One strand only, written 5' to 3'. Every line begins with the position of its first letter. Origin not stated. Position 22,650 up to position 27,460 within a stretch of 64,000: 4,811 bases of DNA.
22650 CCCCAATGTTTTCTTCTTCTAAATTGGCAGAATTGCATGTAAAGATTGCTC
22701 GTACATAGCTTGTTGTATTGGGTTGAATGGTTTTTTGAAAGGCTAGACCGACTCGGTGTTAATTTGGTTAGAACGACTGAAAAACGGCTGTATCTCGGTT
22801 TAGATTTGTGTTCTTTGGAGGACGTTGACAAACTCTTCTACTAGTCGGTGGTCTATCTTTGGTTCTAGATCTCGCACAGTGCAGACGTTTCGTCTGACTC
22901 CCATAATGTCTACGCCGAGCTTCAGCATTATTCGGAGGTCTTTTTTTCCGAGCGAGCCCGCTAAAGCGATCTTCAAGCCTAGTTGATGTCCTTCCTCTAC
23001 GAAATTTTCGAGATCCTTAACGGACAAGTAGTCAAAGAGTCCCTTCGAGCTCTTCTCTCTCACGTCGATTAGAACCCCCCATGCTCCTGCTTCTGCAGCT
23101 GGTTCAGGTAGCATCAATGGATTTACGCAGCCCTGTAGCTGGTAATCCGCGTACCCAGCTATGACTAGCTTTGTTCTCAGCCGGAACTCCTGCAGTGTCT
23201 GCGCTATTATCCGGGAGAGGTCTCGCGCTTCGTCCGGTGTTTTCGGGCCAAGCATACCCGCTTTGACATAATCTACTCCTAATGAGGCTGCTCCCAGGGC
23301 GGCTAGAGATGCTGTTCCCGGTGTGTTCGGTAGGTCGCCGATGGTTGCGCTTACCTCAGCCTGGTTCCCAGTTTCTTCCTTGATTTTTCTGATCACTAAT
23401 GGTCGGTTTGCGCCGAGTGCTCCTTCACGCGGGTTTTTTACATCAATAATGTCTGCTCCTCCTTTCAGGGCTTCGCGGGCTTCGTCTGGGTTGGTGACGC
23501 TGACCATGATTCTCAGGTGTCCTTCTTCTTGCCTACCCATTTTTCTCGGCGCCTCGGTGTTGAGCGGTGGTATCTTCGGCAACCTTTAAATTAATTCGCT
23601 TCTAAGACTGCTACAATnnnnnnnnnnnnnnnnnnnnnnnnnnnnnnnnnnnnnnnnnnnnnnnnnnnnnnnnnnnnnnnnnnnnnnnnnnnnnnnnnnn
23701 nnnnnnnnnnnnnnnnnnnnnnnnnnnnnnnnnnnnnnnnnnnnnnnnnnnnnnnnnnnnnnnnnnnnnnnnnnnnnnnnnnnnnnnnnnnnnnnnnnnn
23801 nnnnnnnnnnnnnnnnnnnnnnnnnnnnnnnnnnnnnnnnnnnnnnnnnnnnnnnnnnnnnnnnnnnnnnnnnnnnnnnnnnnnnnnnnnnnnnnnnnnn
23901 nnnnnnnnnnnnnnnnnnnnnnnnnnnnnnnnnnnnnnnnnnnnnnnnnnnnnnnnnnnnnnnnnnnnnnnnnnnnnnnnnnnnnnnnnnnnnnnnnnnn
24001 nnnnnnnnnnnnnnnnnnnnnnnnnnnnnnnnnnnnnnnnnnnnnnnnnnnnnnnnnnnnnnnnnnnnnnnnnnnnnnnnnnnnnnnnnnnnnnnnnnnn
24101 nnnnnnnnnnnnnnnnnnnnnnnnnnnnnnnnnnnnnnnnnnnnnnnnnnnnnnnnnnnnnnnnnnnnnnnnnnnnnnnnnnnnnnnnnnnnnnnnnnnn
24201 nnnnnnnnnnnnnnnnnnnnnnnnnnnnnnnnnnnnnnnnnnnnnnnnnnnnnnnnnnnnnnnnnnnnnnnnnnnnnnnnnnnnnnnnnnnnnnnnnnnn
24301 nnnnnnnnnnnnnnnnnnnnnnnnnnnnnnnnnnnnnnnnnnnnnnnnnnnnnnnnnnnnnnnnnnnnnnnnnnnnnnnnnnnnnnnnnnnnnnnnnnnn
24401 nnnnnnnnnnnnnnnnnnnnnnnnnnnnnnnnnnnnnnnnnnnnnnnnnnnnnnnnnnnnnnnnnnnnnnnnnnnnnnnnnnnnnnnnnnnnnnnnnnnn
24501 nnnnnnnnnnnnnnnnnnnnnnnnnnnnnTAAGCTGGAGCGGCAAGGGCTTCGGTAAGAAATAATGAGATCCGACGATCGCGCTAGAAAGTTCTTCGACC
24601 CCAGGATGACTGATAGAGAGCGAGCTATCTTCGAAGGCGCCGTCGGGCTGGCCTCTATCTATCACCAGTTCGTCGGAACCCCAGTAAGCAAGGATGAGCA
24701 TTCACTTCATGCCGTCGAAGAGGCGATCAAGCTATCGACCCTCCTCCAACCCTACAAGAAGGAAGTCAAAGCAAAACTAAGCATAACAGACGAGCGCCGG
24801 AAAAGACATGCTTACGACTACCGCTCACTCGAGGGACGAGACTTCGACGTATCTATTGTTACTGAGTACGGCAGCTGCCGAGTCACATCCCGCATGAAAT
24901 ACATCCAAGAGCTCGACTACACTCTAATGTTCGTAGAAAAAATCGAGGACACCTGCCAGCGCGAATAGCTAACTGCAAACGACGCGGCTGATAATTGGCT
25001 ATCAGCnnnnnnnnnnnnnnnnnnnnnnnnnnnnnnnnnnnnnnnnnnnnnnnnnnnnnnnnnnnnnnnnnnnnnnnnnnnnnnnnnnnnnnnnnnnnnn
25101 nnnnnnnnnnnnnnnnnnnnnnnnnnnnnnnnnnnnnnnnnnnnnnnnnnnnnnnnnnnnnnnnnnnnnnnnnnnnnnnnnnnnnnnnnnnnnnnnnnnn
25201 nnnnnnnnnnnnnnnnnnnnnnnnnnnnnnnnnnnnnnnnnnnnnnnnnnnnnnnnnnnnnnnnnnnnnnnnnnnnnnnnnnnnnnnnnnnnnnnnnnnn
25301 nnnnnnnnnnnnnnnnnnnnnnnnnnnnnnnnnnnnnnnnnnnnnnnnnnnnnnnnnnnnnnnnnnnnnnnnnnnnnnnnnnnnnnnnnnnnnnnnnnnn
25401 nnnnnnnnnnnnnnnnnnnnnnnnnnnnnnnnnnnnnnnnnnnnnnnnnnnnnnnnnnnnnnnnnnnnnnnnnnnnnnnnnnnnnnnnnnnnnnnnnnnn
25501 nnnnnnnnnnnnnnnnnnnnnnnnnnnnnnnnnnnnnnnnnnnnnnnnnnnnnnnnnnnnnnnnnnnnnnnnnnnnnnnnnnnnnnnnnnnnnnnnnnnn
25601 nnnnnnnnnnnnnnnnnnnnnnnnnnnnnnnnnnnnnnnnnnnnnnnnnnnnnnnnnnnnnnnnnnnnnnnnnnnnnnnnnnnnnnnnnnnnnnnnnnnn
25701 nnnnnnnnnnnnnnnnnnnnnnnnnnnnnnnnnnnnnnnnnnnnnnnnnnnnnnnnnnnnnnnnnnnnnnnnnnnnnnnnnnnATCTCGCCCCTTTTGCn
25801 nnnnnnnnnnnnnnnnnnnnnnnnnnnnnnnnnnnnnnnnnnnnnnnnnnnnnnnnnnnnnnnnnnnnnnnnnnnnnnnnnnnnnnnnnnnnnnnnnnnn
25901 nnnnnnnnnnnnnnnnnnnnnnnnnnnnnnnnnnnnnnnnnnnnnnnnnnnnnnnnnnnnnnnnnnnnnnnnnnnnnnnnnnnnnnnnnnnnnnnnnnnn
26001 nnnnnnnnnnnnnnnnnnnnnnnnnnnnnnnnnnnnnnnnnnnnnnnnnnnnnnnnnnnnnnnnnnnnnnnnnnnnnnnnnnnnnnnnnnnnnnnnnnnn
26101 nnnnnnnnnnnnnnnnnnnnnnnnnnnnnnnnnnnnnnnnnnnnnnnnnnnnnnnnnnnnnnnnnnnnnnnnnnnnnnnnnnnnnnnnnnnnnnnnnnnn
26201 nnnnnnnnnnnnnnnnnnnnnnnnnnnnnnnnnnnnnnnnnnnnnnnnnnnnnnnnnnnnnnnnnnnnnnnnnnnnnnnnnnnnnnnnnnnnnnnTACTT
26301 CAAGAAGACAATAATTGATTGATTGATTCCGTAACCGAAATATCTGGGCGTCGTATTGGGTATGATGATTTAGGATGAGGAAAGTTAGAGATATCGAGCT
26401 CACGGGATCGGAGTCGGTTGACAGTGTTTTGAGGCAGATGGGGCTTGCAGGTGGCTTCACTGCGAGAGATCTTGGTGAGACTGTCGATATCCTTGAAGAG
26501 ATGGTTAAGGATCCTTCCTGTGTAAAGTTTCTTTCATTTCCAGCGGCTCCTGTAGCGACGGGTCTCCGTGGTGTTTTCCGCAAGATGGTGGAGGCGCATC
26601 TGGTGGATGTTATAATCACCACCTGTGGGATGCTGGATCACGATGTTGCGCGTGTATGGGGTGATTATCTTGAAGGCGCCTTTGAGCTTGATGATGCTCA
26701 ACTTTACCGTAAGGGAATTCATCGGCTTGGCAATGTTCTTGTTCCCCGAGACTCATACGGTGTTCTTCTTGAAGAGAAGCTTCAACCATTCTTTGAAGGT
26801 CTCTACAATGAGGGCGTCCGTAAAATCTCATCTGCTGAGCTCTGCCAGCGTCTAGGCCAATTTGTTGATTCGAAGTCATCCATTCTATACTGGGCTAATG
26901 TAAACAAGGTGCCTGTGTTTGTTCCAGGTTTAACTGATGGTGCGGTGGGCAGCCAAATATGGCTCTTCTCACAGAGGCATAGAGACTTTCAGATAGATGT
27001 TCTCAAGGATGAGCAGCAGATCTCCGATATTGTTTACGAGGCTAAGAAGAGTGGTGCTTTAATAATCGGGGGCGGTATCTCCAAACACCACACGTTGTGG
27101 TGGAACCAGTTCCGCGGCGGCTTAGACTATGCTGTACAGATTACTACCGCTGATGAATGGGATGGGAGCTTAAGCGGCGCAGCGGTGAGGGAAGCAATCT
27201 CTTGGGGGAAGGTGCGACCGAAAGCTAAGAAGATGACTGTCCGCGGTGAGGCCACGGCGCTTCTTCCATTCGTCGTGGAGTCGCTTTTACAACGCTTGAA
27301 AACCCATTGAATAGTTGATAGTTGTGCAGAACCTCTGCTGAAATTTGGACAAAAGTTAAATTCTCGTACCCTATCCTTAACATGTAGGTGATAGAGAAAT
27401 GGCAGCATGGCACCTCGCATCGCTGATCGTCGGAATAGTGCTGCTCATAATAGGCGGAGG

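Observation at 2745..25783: Self-contained H4MPT/methanofuran C1 island (enzymes plus both cofactor pathways) in a Cdv-type archaeon, without mcr/mtr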

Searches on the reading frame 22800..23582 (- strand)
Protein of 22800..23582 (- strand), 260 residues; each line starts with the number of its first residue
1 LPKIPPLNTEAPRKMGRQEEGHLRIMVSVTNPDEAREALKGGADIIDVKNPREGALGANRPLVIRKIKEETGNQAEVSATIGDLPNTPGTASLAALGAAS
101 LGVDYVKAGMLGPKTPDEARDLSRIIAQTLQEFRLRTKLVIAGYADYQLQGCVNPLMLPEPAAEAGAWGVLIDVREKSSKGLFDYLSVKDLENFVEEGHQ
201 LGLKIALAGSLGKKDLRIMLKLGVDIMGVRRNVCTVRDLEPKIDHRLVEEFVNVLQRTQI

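Call 5: search_protein_families(library=pfam, proteins=[window:22800-23582:-])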
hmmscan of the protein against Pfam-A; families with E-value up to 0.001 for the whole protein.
window:22800-23582:- (260 aa): 2 families
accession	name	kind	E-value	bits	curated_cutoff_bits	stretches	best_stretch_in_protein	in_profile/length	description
PF04476.19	4HFCP_synth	-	5.1e-70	236.2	22.4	1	26-251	2-227/228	4-HFC-P synthase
PF01729.25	QRPTase_C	-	0.00021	21.5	23.1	0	17-53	75-111/169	Quinolinate phosphoribosyl transferase, C-terminal domain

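Call 7: search_protein_families(library=ncbifam, proteins=[window:22800-23582:-])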
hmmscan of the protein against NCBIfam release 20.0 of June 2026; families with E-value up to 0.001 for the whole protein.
window:22800-23582:- (260 aa): 4 families
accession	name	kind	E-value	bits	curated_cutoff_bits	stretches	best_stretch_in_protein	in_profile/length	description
NF002575.0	PRK02227.1-3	equivalog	6.6e-72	242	304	1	24-254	2-231/233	(5-formylfuran-3-yl)methyl phosphate synthase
NF002573.0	PRK02227.1-1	equivalog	1.1e-70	237.7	341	1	24-256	2-235/236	(5-formylfuran-3-yl)methyl phosphate synthase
NF002576.0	PRK02227.1-5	equivalog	7.7e-40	136.6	297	1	25-255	4-223/236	hypothetical protein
NF002574.0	PRK02227.1-2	subfamily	3.9e-32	111.5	286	1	23-258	2-226/233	hypothetical protein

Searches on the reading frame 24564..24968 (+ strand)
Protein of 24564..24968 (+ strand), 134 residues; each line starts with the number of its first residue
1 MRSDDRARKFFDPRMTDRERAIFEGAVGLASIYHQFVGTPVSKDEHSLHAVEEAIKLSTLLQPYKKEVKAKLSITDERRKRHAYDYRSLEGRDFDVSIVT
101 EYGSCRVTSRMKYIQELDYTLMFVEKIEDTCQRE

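Call 5: search_protein_families(library=pfam, proteins=[window:24564-24968:+])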
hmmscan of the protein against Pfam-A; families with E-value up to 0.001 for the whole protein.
window:24564-24968:+ (134 aa): 1 family
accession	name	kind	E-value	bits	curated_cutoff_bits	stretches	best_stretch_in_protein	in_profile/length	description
PF04038.17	DHNA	-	6e-32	110.8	25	1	16-125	1-108/108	Dihydroneopterin aldolase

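Call 7: search_protein_families(library=ncbifam, proteins=[window:24564-24968:+])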
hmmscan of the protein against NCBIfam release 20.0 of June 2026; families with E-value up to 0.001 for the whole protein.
window:24564-24968:+ (134 aa): 0 families

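Call 44: search_protein_families(library=ncbifam, proteins=[window:24564-24968:+], max_evalue=0.001)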
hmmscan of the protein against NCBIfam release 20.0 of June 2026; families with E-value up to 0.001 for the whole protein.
window:24564-24968:+ (134 aa): 0 families

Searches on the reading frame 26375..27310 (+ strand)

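Call 5: search_protein_families(library=pfam, proteins=[window:26375-27310:+])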
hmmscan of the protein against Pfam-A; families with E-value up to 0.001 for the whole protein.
window:26375-27310:+ (311 aa): 1 family
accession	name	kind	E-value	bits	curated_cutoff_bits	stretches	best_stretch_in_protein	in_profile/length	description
PF01916.23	DS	-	8.9e-106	353.8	27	1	18-302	2-286/288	Deoxyhypusine synthase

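Call 60: search_protein_families(library=ncbifam, proteins=[window:26375-27310:+], max_evalue=0.00001)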
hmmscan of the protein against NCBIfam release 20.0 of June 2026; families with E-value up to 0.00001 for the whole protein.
window:26375-27310:+ (311 aa): 7 families
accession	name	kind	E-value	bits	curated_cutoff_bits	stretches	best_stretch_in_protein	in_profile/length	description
NF002294.1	PRK01221.1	equivalog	9e-128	425.9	350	1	4-303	1-299/300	deoxyhypusine synthase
TIGR00321.1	dhys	equivalog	7e-82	275.2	304.25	1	4-305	2-300/301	deoxyhypusine synthase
NF003052.1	PRK03971.1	equivalog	3e-73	247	380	1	3-304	19-332/334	deoxyhypusine synthase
NF002630.0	PRK02301.1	equivalog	6.9e-69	232.5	364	1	2-309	12-316/318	deoxyhypusine synthase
NF002006.0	PRK00805.1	equivalog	1.6e-56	191.6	434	1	3-308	10-322/338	deoxyhypusine synthase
NF002699.1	PRK02492.1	equivalog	4.4e-41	140.8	500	1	3-306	7-321/338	1,9-bis(guanidino)-5-aza-nonane synthase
NF001980.1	PRK00770.1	equivalog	1.1e-36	126.6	450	1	7-307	4-323/350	homospermidine biosynthesis protein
